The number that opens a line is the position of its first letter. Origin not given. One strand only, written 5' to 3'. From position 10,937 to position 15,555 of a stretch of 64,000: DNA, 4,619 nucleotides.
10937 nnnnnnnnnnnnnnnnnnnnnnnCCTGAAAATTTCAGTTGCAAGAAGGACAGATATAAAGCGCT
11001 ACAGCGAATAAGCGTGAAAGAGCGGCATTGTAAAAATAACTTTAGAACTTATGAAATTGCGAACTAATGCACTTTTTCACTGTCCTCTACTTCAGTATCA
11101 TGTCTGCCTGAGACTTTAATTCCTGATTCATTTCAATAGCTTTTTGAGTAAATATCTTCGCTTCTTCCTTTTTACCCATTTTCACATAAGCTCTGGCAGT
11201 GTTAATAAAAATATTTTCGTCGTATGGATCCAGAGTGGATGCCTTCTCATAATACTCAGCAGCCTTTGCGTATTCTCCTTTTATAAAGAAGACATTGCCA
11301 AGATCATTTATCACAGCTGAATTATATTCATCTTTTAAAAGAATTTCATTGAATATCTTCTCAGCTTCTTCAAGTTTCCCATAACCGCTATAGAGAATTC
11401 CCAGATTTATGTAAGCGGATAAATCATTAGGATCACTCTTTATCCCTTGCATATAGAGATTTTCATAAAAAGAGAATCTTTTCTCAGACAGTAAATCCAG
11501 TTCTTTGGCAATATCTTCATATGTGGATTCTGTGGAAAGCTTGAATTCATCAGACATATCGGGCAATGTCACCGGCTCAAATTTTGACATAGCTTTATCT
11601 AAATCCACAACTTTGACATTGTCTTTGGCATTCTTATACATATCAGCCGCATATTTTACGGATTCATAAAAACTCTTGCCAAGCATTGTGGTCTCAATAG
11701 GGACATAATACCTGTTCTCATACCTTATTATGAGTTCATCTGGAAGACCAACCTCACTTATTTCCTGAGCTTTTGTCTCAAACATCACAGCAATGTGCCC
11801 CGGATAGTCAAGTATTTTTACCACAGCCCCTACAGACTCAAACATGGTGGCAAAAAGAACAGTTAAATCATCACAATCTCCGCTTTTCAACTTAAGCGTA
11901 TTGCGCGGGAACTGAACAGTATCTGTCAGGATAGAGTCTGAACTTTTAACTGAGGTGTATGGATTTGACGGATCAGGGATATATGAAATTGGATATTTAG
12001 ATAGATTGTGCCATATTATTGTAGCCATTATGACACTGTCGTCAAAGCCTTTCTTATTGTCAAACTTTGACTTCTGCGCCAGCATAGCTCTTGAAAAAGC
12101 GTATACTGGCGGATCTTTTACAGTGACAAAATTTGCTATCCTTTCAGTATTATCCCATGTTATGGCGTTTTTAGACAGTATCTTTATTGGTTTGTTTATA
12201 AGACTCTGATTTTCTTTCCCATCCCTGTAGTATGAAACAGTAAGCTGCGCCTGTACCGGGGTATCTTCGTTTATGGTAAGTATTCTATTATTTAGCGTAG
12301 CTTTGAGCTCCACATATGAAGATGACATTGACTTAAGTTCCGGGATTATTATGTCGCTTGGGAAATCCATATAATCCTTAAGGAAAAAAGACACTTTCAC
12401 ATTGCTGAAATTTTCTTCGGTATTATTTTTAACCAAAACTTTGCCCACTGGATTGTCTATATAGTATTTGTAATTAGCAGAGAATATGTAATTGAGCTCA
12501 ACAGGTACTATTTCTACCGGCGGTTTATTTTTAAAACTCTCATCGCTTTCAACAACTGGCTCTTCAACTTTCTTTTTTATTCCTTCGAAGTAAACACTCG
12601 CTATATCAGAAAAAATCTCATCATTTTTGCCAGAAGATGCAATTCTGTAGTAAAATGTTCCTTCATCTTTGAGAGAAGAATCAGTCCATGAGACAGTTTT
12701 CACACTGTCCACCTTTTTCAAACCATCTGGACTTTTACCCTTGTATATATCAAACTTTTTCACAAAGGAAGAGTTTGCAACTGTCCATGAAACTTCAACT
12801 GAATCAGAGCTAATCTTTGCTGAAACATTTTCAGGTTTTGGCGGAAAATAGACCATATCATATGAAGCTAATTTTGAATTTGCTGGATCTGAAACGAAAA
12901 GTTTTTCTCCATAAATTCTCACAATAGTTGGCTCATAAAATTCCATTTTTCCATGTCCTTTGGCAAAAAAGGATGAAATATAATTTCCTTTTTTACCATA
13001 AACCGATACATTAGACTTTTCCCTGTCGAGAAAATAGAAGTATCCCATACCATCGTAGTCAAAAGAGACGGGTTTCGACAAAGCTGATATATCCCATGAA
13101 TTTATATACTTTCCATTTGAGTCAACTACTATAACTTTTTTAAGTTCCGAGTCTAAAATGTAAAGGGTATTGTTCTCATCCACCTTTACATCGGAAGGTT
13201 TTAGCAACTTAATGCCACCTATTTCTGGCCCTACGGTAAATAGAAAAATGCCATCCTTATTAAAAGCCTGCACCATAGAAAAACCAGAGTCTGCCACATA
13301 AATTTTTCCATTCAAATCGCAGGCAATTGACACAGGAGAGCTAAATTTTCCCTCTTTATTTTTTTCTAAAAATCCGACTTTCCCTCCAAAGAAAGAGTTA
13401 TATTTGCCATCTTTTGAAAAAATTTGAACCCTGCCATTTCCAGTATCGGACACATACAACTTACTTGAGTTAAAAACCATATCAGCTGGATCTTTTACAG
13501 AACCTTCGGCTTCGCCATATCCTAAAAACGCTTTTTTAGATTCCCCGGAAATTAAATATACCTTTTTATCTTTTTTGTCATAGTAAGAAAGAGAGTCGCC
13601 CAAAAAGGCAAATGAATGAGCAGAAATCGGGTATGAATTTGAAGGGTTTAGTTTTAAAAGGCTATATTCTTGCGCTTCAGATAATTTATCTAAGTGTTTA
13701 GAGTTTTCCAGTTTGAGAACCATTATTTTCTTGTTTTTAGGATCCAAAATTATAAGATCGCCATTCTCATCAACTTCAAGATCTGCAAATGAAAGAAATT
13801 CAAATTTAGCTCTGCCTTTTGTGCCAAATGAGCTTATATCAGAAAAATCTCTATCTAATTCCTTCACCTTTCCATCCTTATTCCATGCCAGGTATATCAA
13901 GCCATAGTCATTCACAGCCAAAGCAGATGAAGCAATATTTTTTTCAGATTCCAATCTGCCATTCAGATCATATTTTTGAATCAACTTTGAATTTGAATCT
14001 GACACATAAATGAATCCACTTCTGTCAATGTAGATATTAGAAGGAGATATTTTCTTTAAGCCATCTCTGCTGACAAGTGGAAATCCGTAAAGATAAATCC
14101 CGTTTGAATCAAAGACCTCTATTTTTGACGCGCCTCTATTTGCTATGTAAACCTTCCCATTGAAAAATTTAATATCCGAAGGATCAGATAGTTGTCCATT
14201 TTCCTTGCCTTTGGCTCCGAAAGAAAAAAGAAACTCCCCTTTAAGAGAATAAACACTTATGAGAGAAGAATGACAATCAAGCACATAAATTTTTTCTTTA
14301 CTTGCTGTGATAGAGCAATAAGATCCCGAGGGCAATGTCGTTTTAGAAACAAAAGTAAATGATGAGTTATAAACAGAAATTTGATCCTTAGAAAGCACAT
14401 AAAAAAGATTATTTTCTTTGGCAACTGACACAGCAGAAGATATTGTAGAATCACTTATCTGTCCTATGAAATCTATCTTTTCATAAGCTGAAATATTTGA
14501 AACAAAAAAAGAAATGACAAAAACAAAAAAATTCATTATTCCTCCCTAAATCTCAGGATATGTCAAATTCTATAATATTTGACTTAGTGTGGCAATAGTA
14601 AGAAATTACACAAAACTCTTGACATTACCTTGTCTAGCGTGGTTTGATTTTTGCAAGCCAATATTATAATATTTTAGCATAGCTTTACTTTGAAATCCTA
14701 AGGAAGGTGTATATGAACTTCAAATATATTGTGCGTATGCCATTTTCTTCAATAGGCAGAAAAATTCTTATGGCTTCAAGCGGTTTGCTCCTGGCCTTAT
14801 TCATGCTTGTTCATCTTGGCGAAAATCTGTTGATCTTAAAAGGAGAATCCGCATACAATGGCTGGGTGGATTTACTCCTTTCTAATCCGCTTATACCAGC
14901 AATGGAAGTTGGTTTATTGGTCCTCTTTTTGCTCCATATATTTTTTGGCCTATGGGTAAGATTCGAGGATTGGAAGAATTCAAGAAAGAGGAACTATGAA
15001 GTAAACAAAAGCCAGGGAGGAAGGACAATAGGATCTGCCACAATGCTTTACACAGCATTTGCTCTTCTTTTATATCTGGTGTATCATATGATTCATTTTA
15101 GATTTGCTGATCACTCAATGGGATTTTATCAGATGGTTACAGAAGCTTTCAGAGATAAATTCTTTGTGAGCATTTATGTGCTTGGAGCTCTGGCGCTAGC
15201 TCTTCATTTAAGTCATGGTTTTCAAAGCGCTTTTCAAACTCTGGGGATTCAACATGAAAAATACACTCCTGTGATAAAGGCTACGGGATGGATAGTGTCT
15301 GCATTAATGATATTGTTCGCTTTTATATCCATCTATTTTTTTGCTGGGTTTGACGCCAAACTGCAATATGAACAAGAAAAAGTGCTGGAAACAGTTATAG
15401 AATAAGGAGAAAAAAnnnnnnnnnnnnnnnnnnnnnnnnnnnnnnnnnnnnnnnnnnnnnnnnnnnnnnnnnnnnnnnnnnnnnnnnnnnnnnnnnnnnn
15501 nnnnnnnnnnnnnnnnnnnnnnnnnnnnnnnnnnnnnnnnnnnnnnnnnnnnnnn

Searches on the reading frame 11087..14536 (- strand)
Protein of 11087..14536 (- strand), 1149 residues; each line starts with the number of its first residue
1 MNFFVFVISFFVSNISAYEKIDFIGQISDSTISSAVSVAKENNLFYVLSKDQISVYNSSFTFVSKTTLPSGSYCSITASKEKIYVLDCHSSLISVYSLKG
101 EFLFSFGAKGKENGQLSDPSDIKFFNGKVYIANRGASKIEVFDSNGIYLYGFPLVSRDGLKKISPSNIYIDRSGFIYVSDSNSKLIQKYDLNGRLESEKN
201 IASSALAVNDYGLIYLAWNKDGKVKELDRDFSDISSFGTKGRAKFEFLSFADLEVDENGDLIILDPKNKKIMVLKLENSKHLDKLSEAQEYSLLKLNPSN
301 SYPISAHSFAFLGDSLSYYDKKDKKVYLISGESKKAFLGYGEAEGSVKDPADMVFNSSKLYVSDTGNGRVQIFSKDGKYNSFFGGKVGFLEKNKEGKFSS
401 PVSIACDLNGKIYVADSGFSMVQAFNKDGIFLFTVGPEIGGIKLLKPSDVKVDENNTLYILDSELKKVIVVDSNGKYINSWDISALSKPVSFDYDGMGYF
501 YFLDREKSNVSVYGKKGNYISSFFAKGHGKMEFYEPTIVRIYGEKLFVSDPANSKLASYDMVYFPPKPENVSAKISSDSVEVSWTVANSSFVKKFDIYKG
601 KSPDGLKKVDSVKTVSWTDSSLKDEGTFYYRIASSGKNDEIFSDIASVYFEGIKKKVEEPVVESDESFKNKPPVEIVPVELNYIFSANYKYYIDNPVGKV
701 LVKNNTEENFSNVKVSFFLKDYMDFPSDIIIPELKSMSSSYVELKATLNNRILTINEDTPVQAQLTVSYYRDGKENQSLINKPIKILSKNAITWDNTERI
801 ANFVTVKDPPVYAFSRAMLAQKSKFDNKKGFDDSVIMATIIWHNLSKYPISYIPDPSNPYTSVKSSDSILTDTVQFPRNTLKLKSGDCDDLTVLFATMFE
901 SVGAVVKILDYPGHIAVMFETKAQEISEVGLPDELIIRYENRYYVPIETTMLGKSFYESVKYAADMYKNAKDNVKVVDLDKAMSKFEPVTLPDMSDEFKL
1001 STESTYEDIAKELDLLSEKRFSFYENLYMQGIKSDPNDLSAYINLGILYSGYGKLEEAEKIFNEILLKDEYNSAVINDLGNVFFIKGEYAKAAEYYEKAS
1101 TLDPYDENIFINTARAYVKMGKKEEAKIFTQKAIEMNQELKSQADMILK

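Call 7: search_protein_families(library=pfam, proteins=[window:11087-14536:-], max_evalue=0.01)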
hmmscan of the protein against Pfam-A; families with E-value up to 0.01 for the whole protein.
window:11087-14536:- (1149 aa): 17 families
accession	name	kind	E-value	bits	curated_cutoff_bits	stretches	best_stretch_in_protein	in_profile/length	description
PF01436.27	NHL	-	1.5e-19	69.4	20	0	350-373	4-28/28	NHL repeat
PF17170.10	DUF5128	-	7.4e-19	68.5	22.9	3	114-225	41-154/321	6-bladed beta-propeller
PF00515.34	TPR_1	-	1.8e-13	50.1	27.8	1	1077-1105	5-33/34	Tetratricopeptide repeat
PF07719.23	TPR_2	-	1.8e-13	49.9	27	1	1077-1105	5-33/34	Tetratricopeptide repeat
PF14559.12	TPR_19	-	1.6e-11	44.8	25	2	1086-1138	4-56/68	Tetratricopeptide repeat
PF13181.12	TPR_8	-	2.6e-11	43.2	25.7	1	1077-1104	5-32/34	Tetratricopeptide repeat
PF13431.12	TPR_17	-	1.1e-10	41.3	24.4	1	1027-1059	1-33/34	Tetratricopeptide repeat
PF13424.12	TPR_12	-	3.6e-10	40.3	30.1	1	1076-1138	6-76/77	Tetratricopeptide repeat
PF13414.12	TPR_11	-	1.3e-09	38.1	26.8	1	1080-1121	1-42/42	TPR repeat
PF13374.12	TPR_10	-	5e-06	26.8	27.5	0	1076-1099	5-28/42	Tetratricopeptide repeat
PF13428.12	TPR_14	-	0.00026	21.8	23.5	0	1078-1115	6-43/44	Tetratricopeptide repeat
PF13432.12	TPR_16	-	0.00033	21.5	32.7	1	1045-1106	3-64/65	Tetratricopeptide repeat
PF06739.17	SBBP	-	0.00045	20.5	20.5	0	160-178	10-28/38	Beta-propeller repeat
PF08450.18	SGL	-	0.001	19.2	26.3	0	358-430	146-215/246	SMP-30/Gluconolactonase/LRE-like region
PF25021.1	TEN_NHL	-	0.0022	17.5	27.1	0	391-436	134-177/357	Teneurin NHL domain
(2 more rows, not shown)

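Call 8: search_protein_families(library=ncbifam, proteins=[window:11087-14536:-], max_evalue=0.01)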
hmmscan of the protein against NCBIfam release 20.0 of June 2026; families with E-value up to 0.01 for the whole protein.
window:11087-14536:- (1149 aa): 16 families
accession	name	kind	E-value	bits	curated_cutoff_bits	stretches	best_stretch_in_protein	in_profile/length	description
NF035926.1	scyF_NHL_VPEP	equivalog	6.8e-41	140.7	350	4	319-436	170-284/376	scytonemin biosynthesis PEP-CTERM protein ScyF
NF058533.1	antiphage_ProA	equivalog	3e-12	44.8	1500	1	697-1001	12-324/1903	anti-phage protein ProA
TIGR02552.1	LcrH_SycD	equivalog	1.1e-11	44.6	104.8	1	1052-1143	31-122/136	SycD/LcrH family type III secretion system chaperone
TIGR02521.1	type_IV_pilW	equivalog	1.3e-09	37.9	154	1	1030-1139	56-167/234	type IV pilus biogenesis/stability protein PilW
TIGR02917.1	PEP_TPR_lipo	equivalog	1.5e-09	36.3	312.2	1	1027-1139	555-667/899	XrtA/PEP-CTERM system TPR-repeat protein PrsT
NF047780.1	LIC12708_fam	subfamily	1.5e-08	33.9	150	0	111-146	51-86/391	LIC_12708 family protein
NF040959.1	MamA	equivalog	2e-07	30.7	200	1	1028-1137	94-203/204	magnetosome protein MamA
TIGR00990.1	3a0801s09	subfamily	6.8e-07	28.3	757.25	1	1030-1128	356-454/615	mitochondrial import receptor subunit TOM70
NF033920.0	C39_PA2778_fam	equivalog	1.9e-05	24.2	150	1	1075-1137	192-254/255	PA2778 family cysteine peptidase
NF052400.1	M48_BAM_BepA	equivalog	0.00017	20.5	570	1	1045-1131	313-399/483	beta-barrel assembly-enhancing protease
NF033758.1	gliding_GltE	equivalog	0.00078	18.5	225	0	1057-1119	274-336/411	adventurous gliding motility TPR repeat lipoprotein GltE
NF011859.0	PRK15331.1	equivalog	0.0013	18.8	184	1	1051-1128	49-126/165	type III secretion system translocator chaperone SicA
NF033762.1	social_mot_Tgl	equivalog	0.0018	17.7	225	1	1025-1126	86-189/252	social motility TPR repeat lipoprotein Tgl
NF047558.1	TPR_END_plus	domain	0.0019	18.1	32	1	1112-1144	4-36/56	TPR end-of-group domain-containing protein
NF052415.1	T3SS_chap_SctY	equivalog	0.003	18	70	1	1045-1136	12-106/106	type III secretion apparatus assembly chaperone SctY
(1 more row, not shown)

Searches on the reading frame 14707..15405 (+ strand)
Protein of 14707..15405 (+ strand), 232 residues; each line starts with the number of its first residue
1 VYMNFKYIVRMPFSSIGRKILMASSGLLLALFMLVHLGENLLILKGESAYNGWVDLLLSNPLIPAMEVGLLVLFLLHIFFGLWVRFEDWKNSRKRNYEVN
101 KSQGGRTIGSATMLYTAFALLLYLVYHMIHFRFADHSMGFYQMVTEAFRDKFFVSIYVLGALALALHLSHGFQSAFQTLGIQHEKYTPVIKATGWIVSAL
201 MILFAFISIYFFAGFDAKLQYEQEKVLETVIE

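Call 81: search_protein_families(library=pfam, proteins=[window:14707-15405:+], max_evalue=0.00001)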
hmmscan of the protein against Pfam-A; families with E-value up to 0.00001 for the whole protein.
window:14707-15405:+ (232 aa): 1 family
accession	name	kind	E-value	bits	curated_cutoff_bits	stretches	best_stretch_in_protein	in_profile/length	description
PF01127.27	Sdh_cyt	-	4.4e-12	46.6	25.8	1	20-95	24-107/122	Succinate dehydrogenase/Fumarate reductase transmembrane subunit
